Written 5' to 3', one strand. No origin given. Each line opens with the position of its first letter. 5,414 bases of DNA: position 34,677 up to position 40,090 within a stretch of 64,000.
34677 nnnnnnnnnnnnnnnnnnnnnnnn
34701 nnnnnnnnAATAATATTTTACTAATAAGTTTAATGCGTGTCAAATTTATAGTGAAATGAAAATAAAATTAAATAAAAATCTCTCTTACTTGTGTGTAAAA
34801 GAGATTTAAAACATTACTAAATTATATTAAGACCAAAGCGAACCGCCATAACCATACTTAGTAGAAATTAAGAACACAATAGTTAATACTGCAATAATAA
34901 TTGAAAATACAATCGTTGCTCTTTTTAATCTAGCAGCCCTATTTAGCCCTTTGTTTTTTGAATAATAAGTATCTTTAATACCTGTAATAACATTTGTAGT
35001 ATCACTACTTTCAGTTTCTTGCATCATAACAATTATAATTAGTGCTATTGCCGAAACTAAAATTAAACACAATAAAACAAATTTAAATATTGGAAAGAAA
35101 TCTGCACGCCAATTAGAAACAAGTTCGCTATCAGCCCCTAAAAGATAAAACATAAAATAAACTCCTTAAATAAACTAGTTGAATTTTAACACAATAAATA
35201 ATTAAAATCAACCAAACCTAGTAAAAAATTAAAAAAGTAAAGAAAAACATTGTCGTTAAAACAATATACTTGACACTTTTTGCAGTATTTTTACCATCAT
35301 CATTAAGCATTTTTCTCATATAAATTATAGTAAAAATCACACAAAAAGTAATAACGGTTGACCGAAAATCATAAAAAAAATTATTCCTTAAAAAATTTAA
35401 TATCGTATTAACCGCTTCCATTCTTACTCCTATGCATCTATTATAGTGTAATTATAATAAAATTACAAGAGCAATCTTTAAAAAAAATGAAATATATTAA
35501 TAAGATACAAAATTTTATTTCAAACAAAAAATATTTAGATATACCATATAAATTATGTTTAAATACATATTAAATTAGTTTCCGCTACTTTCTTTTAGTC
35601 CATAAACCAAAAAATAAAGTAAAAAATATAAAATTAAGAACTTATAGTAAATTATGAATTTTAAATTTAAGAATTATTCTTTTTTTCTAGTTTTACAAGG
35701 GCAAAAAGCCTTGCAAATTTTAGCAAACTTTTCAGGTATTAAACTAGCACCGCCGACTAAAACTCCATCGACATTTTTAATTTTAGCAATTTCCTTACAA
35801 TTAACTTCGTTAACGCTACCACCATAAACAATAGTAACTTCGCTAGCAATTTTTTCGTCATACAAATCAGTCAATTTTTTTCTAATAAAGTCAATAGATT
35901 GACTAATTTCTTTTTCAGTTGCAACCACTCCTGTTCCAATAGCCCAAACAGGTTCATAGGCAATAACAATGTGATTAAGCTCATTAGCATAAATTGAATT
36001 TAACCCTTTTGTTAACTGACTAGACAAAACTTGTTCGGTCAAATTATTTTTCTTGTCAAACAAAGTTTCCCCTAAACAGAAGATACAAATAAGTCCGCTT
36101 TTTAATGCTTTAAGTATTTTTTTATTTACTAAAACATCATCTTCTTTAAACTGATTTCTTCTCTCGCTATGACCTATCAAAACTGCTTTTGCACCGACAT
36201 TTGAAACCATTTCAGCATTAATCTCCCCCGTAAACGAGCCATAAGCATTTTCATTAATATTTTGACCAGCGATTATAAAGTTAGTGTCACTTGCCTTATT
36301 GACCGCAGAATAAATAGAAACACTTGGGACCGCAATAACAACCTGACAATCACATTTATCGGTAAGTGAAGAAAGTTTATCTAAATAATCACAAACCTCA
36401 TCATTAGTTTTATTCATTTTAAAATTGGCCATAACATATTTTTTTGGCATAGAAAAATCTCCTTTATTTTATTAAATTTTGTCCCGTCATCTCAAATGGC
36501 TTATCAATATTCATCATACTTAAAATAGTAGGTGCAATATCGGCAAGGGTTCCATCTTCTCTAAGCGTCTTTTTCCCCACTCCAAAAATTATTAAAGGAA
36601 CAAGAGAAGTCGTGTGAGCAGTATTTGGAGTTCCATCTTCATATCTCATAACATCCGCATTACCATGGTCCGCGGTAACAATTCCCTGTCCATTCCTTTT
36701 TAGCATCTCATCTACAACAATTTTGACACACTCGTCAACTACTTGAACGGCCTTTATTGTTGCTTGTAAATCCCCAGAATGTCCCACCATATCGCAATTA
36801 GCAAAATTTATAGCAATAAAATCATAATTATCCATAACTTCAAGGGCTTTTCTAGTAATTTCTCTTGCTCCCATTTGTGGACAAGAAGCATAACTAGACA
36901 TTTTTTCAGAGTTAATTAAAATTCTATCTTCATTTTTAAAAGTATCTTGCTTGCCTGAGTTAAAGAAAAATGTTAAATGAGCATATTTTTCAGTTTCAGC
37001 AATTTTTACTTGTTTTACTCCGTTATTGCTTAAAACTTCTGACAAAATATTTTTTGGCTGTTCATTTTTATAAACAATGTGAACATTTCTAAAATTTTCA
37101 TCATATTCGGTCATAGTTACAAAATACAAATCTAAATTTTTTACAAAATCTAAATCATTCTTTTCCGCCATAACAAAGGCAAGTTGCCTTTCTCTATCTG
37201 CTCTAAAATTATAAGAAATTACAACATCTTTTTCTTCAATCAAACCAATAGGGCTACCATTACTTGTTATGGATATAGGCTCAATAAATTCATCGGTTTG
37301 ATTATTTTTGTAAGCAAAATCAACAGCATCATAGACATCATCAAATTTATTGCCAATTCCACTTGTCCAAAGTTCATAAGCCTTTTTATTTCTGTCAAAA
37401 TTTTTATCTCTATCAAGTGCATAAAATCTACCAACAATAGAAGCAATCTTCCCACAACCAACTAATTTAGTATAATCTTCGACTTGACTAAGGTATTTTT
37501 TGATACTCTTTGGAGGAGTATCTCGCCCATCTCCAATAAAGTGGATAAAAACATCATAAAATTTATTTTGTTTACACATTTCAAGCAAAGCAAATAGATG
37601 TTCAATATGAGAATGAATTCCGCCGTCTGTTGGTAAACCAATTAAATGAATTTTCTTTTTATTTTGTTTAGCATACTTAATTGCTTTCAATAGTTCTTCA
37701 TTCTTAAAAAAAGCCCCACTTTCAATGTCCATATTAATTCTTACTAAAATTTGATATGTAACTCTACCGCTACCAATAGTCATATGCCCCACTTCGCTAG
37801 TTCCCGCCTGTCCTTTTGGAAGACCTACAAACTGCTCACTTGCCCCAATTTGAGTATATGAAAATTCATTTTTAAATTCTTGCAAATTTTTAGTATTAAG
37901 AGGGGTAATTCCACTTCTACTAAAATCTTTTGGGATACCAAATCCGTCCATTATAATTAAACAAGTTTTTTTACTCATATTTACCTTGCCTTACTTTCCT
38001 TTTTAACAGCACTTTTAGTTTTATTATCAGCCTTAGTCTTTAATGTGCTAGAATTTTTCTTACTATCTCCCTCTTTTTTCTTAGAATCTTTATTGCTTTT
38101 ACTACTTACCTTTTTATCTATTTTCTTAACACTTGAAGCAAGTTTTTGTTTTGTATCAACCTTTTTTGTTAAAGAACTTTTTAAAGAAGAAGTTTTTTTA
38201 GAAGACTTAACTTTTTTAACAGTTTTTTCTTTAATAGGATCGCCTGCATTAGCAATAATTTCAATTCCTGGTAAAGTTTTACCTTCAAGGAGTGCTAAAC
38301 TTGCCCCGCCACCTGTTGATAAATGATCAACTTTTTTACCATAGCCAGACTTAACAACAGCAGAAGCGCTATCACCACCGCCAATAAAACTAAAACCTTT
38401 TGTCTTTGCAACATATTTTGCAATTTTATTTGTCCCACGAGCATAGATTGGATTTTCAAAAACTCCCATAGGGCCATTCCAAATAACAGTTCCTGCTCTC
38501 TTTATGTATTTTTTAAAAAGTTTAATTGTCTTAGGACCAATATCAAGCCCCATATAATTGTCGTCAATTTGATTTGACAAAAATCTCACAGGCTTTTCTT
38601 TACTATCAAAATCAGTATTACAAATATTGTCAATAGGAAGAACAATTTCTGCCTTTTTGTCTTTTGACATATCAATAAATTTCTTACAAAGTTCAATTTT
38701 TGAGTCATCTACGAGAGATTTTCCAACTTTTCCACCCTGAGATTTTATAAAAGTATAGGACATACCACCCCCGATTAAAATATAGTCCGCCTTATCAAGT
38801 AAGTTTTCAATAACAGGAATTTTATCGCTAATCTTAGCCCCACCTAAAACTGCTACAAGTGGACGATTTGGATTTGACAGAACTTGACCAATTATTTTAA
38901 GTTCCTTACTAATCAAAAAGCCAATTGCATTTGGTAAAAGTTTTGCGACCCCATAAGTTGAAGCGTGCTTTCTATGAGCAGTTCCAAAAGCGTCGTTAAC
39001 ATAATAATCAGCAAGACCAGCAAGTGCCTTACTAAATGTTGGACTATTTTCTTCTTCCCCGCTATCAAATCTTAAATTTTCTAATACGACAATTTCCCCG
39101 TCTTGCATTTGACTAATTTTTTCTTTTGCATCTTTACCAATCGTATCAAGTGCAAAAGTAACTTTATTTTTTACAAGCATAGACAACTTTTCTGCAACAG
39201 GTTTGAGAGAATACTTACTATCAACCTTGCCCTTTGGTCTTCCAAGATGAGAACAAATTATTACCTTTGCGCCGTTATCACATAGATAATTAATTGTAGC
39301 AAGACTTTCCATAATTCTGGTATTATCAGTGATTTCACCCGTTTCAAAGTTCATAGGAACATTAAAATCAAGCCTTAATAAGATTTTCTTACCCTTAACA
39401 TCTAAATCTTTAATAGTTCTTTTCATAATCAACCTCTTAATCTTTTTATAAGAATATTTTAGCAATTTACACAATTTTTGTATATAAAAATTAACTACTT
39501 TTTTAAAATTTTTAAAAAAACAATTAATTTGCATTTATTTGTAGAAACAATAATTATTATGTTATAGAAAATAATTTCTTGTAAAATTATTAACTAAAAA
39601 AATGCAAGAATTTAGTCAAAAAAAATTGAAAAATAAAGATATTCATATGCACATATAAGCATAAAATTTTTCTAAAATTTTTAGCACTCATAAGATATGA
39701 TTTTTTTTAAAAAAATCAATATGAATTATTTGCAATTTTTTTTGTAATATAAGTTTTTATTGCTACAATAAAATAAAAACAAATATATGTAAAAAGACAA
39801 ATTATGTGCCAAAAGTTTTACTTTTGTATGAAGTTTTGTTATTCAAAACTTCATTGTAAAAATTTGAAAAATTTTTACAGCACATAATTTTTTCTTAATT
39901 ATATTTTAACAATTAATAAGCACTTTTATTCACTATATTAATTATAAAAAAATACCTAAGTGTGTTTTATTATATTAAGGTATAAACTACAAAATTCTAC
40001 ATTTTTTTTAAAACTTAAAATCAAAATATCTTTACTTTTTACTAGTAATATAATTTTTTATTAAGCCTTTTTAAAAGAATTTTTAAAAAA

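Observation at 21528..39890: Six intergenic copies of a 92-114 nt element that folds into a gap-free four-way junction, with compensatory stem changes between copies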

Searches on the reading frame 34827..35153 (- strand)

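Call 59: search_protein_families(library=pfam, proteins=[window:34827-35153:-], max_evalue=0.01)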
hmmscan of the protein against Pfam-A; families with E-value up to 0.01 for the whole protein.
window:34827-35153:- (108 aa): 1 family
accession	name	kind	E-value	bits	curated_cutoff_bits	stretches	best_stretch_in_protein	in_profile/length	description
PF03840.19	SecG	-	1.8e-11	44.4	29.2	1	26-94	1-67/70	Preprotein translocase SecG subunit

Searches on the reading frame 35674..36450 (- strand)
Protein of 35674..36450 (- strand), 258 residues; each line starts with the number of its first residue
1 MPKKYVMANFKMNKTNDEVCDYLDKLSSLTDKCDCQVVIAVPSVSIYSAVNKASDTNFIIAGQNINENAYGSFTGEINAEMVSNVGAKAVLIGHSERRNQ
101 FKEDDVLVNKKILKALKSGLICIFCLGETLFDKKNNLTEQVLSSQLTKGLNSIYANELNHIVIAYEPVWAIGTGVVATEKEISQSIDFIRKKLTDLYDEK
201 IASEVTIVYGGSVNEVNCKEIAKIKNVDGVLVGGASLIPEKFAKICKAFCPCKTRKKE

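Call 16: search_protein_families(library=pfam, proteins=[window:35674-36450:-])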
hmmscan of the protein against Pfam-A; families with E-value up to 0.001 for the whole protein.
window:35674-36450:- (258 aa): 1 family
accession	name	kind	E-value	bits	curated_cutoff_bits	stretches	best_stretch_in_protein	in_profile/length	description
PF00121.24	TIM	-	4e-80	269.3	20.1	1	5-248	2-244/245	Triosephosphate isomerase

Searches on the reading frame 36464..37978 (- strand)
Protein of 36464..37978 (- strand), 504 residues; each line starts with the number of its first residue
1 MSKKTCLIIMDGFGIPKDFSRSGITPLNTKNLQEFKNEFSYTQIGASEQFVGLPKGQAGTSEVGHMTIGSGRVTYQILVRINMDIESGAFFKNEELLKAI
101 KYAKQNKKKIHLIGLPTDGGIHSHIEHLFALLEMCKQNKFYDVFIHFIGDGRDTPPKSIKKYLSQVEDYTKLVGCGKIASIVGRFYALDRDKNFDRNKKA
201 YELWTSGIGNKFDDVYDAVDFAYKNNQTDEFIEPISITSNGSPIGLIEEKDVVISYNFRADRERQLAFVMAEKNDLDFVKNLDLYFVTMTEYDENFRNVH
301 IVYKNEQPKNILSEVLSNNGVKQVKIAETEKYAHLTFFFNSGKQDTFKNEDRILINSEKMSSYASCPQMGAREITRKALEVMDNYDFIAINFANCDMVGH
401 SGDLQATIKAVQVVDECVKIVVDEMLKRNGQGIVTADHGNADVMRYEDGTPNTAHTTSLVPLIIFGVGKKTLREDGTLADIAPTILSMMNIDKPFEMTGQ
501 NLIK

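Call 16: search_protein_families(library=pfam, proteins=[window:36464-37978:-])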
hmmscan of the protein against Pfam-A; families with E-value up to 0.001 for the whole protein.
window:36464-37978:- (504 aa): 3 families
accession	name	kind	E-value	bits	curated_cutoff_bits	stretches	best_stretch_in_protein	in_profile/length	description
PF06415.18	iPGM_N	-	4e-74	249.2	27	1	81-294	1-217/217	BPG-independent PGAM N-terminus (iPGM_N)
PF01676.23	Metalloenzyme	-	5.6e-68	229.6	24.3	1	3-493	1-252/252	Metalloenzyme superfamily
PF01663.27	Phosphodiest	-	3.3e-05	24.1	23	1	374-444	149-225/342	Type I phosphodiesterase / nucleotide pyrophosphatase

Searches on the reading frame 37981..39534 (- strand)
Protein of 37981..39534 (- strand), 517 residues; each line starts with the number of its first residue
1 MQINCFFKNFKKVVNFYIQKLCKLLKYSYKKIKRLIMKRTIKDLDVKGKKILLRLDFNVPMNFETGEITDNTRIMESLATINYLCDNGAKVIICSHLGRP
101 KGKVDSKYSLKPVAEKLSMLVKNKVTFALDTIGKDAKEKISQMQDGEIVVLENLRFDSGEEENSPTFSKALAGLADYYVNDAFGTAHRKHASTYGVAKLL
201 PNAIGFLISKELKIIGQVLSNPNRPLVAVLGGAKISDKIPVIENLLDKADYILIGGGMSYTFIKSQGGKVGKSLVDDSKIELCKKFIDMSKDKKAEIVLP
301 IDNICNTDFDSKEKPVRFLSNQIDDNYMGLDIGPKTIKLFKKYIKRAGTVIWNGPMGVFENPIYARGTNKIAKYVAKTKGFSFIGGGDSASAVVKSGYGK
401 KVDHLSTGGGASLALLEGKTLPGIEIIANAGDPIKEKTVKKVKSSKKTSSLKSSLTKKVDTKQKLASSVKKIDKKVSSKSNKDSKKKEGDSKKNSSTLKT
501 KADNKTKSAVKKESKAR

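Call 16: search_protein_families(library=pfam, proteins=[window:37981-39534:-])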
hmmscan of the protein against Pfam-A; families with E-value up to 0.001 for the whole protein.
window:37981-39534:- (517 aa): 1 family
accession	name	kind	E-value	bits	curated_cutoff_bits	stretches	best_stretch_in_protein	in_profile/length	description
PF00162.24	PGK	-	7.7e-155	516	27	1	41-419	1-379/379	Phosphoglycerate kinase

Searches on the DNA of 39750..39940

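Call 37: search_rna_families(source=window, start=39750, end=39940, threshold=evalue, max_evalue=10, show_alignments=3)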
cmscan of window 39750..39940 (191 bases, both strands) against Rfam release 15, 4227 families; matches with E-value up to 10: 17.
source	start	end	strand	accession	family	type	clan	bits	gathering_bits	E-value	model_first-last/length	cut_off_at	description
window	39798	39883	+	RF03162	TD-2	Gene; sRNA;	CL00124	28.2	48.7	0.013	1-98/98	no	TD-2 RNA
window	39826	39854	-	RF03339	mir-3047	Gene; miRNA;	-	21.6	53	0.037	1-61/61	no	mir-3047 microRNA precursor family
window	39856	39880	+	RF00900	mir-255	Gene; miRNA;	-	19.5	50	0.3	1-59/59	no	mir-255 microRNA precursor family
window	39803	39897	+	RF02318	TtnuHACA11a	Gene; snRNA; snoRNA; HACA-box;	-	19.2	100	0.27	1-141/141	no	Tetrahymena snoRNA TtnuHACA11a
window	39823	39860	+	RF00248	mir-148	Gene; miRNA;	-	18.7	53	0.12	1-74/74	no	mir-148/mir-152 microRNA precursor family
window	39805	39884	-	RF03641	mir-991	Gene; miRNA;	-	16.9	100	0.68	1-88/88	no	mir-991 microRNA precursor family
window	39822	39860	+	RF00788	mir-287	Gene; miRNA;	-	16.4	80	0.44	18-56/73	no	mir-287 microRNA precursor family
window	39826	39884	+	RF00154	SNORD63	Gene; snRNA; snoRNA; CD-box;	-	16.3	43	1.5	1-70/70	no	Small nucleolar RNA SNORD63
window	39824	39887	-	RF01588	snoR13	Gene; snRNA; snoRNA; CD-box;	-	16.3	60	5.9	1-105/105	no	small nucleolar RNA snoR13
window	39795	39894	+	RF04228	MIR6140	Gene; miRNA;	-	16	140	1.3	1-165/165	no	MIR6140 microRNA precursor family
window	39801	39888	+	RF04134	MIR7504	Gene; miRNA;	-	15.4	83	3.8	1-124/124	no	MIR7504 microRNA precursor family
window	39828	39856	+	RF03339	mir-3047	Gene; miRNA;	-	14.8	53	2.4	1-61/61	no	mir-3047 microRNA precursor family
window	39817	39859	-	RF00154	SNORD63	Gene; snRNA; snoRNA; CD-box;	-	13.9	43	5.8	1-70/70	no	Small nucleolar RNA SNORD63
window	39782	39884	-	RF02546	LSU_trypano_mito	Gene; rRNA;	CL00112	12.8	60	0.81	153-561/561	no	Trypanosomatid mitochondrial large subunit ribosomal RNA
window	39842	39869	+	RF00696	mir-203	Gene; miRNA;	-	12.5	65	3.2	29-57/80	no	mir-203 microRNA precursor family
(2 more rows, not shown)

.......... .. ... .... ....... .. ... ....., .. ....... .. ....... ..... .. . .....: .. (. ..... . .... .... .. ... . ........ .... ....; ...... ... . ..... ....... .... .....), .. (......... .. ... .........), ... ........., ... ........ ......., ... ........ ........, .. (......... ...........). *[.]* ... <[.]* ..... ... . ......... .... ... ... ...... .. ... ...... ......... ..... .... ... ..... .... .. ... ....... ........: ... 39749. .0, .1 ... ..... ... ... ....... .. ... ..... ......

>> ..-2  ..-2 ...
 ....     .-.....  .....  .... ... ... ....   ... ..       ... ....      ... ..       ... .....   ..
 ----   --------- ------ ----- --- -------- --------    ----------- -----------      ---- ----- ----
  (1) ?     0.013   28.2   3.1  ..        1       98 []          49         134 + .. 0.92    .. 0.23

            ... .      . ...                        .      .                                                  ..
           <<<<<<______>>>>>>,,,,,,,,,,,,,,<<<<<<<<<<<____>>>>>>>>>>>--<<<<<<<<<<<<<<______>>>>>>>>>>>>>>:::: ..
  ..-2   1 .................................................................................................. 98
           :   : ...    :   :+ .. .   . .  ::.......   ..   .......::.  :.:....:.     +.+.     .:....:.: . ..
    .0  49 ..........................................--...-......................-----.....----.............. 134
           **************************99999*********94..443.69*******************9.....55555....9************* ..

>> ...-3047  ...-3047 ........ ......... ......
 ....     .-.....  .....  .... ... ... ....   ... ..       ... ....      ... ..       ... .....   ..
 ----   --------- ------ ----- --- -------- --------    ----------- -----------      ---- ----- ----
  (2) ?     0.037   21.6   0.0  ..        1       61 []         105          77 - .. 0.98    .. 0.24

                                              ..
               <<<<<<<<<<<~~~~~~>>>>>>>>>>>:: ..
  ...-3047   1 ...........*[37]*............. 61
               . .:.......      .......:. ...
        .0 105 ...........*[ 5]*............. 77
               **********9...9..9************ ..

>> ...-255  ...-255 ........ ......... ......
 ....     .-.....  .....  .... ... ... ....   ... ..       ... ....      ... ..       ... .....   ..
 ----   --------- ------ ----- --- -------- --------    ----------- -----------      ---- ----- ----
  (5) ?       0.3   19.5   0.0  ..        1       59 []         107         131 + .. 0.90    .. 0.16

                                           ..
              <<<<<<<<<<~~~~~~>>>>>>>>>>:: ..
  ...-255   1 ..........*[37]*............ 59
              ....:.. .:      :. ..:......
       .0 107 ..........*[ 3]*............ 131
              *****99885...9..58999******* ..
